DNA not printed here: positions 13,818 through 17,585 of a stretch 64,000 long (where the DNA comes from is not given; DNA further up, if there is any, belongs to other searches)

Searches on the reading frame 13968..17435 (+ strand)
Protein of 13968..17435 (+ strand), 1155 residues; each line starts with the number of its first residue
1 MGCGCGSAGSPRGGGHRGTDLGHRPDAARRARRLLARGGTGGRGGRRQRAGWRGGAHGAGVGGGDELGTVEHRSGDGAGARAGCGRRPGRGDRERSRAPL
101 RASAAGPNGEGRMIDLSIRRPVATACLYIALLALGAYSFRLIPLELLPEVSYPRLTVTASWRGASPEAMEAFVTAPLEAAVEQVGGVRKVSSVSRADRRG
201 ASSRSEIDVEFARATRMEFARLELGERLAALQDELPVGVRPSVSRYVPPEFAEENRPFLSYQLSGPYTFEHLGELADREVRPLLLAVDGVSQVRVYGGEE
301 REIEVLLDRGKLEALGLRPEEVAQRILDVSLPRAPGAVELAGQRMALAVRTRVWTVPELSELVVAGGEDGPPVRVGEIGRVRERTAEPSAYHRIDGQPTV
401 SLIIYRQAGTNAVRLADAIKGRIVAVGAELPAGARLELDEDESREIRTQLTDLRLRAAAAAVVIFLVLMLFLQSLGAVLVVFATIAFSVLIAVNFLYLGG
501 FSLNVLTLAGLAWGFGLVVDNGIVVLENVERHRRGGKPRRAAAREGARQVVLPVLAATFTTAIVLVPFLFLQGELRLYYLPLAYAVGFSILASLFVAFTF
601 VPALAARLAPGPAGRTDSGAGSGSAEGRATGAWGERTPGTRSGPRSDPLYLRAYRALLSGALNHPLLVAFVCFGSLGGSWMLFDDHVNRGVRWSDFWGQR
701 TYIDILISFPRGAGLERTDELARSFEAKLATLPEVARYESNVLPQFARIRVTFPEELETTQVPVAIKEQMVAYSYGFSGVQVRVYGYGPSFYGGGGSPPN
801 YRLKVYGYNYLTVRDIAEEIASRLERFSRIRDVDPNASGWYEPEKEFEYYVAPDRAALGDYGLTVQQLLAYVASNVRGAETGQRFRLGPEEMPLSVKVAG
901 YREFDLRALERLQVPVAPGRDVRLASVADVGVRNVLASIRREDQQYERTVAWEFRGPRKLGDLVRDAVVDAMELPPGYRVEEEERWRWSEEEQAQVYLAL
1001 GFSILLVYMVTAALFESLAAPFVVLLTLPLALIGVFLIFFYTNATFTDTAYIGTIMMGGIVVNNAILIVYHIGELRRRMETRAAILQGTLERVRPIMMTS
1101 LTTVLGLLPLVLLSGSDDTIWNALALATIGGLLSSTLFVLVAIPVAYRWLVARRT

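Call 65: search_protein_families(library=pfam, proteins=[window:13968-17435:+], max_evalue=0.0001)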
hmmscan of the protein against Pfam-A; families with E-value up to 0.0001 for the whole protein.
window:13968-17435:+ (1155 aa): 3 families
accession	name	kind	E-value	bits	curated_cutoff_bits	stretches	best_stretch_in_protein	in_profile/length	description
PF00873.25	ACR_tran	-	1.8e-166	556.1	28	1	113-1149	1-1019/1021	AcrB/AcrD/AcrF family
PF02355.23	SecD_SecF_C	-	1.5e-09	38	20.5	1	458-603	38-185/189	Protein export membrane protein SecD/SecF, C-terminal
PF03176.21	MMPL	-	4.9e-09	36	20.5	1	452-608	144-302/333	MMPL family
